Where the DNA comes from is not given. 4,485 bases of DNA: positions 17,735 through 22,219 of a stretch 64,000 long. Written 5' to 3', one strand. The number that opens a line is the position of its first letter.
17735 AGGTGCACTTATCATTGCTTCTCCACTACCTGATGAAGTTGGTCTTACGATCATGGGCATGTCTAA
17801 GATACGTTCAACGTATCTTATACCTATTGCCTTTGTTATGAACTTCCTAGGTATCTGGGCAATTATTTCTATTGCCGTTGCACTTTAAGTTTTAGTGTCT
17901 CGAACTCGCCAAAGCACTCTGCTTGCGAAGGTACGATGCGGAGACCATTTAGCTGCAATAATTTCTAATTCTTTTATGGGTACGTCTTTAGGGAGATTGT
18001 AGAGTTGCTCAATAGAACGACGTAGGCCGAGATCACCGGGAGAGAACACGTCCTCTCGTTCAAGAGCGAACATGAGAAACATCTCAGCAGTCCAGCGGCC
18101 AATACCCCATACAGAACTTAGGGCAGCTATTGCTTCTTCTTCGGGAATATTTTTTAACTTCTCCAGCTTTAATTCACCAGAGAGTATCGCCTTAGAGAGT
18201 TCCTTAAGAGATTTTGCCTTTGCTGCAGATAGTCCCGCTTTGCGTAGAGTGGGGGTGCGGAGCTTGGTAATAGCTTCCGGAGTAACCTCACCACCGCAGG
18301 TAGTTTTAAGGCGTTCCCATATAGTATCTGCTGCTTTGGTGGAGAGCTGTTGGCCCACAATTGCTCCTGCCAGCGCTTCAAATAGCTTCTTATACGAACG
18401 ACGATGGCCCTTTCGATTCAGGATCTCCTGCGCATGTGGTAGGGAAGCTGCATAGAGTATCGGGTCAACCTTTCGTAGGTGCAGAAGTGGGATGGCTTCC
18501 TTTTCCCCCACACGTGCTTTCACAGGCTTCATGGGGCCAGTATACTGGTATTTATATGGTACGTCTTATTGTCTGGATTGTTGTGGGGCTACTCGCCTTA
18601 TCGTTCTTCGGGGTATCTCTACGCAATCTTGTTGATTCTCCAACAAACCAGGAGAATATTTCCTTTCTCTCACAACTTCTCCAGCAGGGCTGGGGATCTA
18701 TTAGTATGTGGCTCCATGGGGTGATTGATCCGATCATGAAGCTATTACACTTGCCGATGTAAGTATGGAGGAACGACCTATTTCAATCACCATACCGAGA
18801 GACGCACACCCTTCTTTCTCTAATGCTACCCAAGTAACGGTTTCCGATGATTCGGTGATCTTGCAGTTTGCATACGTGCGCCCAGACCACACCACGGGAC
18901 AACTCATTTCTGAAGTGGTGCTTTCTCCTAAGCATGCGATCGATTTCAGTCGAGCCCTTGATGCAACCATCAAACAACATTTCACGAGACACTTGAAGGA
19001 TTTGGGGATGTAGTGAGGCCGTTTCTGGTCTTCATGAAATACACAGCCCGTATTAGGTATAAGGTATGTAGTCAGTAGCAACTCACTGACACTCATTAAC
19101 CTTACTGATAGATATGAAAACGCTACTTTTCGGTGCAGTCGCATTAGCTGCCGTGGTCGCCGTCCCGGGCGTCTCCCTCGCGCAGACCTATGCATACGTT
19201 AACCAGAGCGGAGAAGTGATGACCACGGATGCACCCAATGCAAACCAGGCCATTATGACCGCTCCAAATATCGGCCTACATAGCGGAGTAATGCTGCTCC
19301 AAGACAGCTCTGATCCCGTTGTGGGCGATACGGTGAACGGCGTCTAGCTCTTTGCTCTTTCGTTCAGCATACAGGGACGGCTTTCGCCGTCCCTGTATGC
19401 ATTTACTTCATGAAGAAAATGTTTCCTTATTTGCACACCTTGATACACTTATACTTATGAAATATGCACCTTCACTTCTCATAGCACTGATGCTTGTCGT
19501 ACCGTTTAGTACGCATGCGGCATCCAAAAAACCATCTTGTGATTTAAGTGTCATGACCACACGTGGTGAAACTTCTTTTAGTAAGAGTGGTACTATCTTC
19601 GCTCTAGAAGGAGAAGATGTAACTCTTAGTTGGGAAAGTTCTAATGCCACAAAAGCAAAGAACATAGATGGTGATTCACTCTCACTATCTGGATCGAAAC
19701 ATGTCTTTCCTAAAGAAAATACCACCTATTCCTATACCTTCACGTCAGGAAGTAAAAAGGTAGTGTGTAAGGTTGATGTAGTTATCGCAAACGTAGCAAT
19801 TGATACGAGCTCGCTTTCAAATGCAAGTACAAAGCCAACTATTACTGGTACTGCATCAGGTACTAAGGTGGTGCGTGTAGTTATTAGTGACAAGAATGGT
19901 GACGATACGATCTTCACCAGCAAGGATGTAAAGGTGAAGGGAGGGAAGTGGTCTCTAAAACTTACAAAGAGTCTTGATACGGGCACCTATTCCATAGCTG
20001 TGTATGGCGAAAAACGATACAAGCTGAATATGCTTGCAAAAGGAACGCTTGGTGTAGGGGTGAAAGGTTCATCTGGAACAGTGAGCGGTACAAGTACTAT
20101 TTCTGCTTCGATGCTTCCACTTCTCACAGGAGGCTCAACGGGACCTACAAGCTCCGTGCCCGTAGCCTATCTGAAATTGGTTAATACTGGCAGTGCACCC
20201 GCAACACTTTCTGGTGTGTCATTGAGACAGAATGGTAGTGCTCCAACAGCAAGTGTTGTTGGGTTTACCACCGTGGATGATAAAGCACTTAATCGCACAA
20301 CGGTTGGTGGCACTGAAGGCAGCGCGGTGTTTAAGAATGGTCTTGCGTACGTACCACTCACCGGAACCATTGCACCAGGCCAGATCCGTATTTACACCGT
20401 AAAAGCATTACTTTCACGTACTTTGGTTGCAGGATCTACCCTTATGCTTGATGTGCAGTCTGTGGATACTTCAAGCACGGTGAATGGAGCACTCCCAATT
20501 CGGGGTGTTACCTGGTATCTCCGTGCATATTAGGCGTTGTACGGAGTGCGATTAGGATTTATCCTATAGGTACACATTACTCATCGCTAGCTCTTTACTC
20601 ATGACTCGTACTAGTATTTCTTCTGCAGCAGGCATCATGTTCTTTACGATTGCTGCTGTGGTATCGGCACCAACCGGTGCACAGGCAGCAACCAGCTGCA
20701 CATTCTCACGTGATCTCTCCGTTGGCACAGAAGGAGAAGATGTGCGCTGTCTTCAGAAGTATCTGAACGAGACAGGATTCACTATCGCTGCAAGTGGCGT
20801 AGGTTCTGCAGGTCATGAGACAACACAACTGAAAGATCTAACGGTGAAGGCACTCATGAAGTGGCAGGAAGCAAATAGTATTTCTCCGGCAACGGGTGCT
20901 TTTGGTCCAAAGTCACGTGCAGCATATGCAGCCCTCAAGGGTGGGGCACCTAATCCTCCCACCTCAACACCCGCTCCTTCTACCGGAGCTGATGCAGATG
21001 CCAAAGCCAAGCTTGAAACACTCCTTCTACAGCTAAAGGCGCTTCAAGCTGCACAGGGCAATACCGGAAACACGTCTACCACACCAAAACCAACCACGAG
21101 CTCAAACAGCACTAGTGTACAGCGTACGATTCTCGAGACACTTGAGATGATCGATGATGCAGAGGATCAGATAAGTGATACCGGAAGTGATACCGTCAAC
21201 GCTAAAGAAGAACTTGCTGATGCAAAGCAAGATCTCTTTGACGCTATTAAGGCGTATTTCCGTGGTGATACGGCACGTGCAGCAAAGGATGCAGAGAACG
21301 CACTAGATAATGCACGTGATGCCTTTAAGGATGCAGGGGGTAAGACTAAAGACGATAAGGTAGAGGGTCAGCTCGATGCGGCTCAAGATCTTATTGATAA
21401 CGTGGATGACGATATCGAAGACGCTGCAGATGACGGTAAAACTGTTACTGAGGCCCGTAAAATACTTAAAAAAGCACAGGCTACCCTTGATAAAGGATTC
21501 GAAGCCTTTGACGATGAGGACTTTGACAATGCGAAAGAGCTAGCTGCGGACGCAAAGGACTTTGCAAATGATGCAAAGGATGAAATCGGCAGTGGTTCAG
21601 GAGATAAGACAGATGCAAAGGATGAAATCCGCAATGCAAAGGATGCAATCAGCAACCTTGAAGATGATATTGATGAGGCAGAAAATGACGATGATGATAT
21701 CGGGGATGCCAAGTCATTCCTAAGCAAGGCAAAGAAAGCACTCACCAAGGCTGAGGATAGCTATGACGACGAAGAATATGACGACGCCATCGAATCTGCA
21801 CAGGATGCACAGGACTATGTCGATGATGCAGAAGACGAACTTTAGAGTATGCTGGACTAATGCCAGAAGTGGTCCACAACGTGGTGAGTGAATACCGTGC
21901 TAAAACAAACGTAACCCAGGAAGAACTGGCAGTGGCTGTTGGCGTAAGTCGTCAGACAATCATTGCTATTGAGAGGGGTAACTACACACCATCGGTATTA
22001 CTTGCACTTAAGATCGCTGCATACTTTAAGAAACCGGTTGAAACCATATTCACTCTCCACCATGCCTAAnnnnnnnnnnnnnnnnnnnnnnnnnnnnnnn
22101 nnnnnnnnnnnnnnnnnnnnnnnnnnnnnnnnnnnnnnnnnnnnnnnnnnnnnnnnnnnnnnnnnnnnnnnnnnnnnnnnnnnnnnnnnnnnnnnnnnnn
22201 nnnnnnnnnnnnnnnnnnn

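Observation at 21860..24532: Palindrome-controlled operon: Met-rich exported protein plus CcdA-thioredoxin fusion downstream of an HTH-membrane protein pair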

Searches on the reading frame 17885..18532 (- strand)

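Call 49: search_protein_families(library=pfam, proteins=[window:17885-18532:-], max_evalue=0.001)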
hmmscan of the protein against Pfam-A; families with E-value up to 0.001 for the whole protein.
window:17885-18532:- (215 aa): 1 family
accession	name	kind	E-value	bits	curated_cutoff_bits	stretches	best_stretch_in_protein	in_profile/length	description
PF00730.31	HhH-GPD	-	1.4e-17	64.4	26.2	1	56-196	2-105/108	HhH-GPD superfamily base excision DNA repair protein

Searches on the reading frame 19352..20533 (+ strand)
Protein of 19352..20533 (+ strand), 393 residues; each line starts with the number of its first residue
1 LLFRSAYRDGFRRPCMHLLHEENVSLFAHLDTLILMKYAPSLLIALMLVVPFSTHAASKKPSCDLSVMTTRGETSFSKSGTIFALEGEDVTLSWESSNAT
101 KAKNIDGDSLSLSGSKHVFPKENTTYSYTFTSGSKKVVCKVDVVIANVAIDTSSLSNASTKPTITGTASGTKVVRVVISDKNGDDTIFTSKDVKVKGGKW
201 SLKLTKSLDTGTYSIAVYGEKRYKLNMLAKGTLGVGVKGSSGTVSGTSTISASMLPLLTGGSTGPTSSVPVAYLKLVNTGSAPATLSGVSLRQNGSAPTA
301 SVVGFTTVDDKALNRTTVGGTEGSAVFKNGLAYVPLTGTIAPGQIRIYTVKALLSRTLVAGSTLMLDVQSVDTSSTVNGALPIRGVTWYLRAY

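Call 49: search_protein_families(library=pfam, proteins=[window:19352-20533:+], max_evalue=0.001)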
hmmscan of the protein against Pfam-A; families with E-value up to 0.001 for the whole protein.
window:19352-20533:+ (393 aa): 1 family
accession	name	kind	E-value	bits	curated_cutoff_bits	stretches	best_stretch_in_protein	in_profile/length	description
PF19077.6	Big_13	-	3.6e-05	24.6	27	1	159-217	26-81/102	Bacterial Ig-like domain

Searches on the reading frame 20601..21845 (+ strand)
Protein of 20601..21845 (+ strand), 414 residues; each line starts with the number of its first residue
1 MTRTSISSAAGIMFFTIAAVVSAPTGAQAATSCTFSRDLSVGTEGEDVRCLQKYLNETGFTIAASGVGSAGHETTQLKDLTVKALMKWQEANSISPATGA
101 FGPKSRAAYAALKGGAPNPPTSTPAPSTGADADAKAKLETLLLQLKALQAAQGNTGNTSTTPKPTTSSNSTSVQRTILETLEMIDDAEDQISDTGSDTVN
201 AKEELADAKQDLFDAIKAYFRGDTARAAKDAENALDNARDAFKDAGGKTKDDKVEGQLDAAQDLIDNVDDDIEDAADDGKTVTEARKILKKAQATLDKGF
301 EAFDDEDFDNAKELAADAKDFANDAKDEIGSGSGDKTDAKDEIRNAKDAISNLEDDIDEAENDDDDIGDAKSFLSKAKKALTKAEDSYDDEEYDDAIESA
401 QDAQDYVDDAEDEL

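Call 6: search_protein_families(library=pfam, proteins=[window:20601-21845:+], max_evalue=0.01)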
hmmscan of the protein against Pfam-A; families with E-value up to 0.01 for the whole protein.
window:20601-21845:+ (414 aa): 2 families
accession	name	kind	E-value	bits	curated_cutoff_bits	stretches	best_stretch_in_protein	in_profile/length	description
PF01471.23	PG_binding_1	-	3.6e-07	30.7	23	1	45-104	2-52/57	Putative peptidoglycan binding domain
PF14346.11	DUF4398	-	0.0037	18.2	27.9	0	266-322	4-59/78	Domain of unknown function (DUF4398)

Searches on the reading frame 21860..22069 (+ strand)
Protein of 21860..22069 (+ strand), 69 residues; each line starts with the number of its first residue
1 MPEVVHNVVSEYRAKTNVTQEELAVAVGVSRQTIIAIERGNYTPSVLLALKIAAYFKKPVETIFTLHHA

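Call 6: search_protein_families(library=pfam, proteins=[window:21860-22069:+], max_evalue=0.01)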
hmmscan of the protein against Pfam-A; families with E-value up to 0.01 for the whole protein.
window:21860-22069:+ (69 aa): 6 families
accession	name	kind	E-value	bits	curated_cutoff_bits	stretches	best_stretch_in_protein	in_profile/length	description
PF01381.28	HTH_3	-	1.8e-13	50.7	23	1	11-61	3-53/55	Helix-turn-helix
PF12844.13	HTH_19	-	1.3e-07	31.9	30.2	1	11-65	6-60/64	Helix-turn-helix domain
PF13560.12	HTH_31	-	7.3e-07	29.8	27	1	11-49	8-47/64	Helix-turn-helix domain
PF08279.18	HTH_11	-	0.002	18.4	25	1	13-35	11-33/55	HTH domain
PF13545.12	HTH_Crp_2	-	0.0065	16.9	27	1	15-35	20-40/70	Crp-like helix-turn-helix domain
PF04545.22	Sigma70_r4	-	0.007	16.3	24.1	0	11-39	15-42/50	Sigma-70, region 4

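Call 7: search_protein_families(library=ncbifam, proteins=[window:21860-22069:+], max_evalue=0.01)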
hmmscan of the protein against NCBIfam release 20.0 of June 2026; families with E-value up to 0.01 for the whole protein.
window:21860-22069:+ (69 aa): 14 families
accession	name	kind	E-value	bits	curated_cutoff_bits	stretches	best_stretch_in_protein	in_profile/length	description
TIGR03070.1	couple_hipB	subfamily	5.1e-08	32.8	71.65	1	8-46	6-44/58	type II toxin-antitoxin system Y4mF family antitoxin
NF041951.1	phage_RstR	subfamily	7.9e-07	29.3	80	1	9-57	7-55/108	RstR family transcriptional repressor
NF003162.0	PRK04140.1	equivalog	2e-06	27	263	1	7-60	129-182/317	transcriptional regulator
TIGR00270.2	TIGR00270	equivalog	1e-05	25.4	110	1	6-53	77-124/159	multiprotein bridging factor aMBF1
TIGR02607.1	antidote_HigA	equivalog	6.6e-05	22.7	47.7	1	10-62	13-65/81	HigA family addiction module antitoxin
NF006015.0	PRK08154.1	subfamily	0.00047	19.4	204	1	9-63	35-89/314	anaerobic benzoate catabolism transcriptional regulator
NF041265.1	NadS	equivalog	0.00069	19.9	60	1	9-55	35-80/94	NadS family protein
NF041493.1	MobT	equivalog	0.0011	17.8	600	1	11-54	3-46/383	MobT family relaxase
TIGR03830.1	CxxCG_CxxCG_HTH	subfamily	0.0026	17.6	61.8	1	7-48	68-109/127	type II TA system antitoxin MqsA family protein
NF046032.1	TransRegSlrRBacil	equivalog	0.0037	17.3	250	1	6-63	3-61/149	HTH-type transcriptional regulator SlrR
NF047948.1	male_kill_WMK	equivalog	0.0041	16.6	300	1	9-46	167-204/300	WO male-killing family protein Wmk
NF052239.1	antitox_spr1629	equivalog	0.0046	16.1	335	1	9-57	7-55/377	spr1629 family repressor/antitoxin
NF007271.0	PRK09726.1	equivalog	0.0051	16.8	79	1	3-40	11-48/88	type II toxin-antitoxin system antitoxin HipB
NF007257.0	PRK09706.1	subfamily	0.0069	16.2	101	1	7-45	8-46/135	transcriptional repressor DicA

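Call 56: list_cluster_members(proteins=[window:21860-22069:+, window:22062-22427:+, window:22507-22788:+, window:22793-24532:+])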
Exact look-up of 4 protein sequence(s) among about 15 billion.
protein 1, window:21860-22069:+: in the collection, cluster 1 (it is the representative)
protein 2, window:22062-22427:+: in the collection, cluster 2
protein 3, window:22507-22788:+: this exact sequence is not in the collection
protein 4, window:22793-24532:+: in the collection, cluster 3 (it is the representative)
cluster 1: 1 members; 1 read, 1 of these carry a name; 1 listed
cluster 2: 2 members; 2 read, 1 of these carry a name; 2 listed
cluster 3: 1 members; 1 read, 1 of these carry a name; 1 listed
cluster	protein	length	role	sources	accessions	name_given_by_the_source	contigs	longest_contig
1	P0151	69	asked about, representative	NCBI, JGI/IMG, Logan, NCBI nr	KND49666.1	MAG: putative transcriptional regulator [Parcubacteria bacterium C7867-008]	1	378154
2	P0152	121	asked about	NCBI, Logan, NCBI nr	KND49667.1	MAG: hypothetical protein AB203_01110 [Parcubacteria bacterium C7867-008]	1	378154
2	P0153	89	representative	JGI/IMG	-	-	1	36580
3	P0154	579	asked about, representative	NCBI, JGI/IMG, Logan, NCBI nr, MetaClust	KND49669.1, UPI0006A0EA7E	MAG: DipZ protein [Parcubacteria bacterium C7867-008] | status=active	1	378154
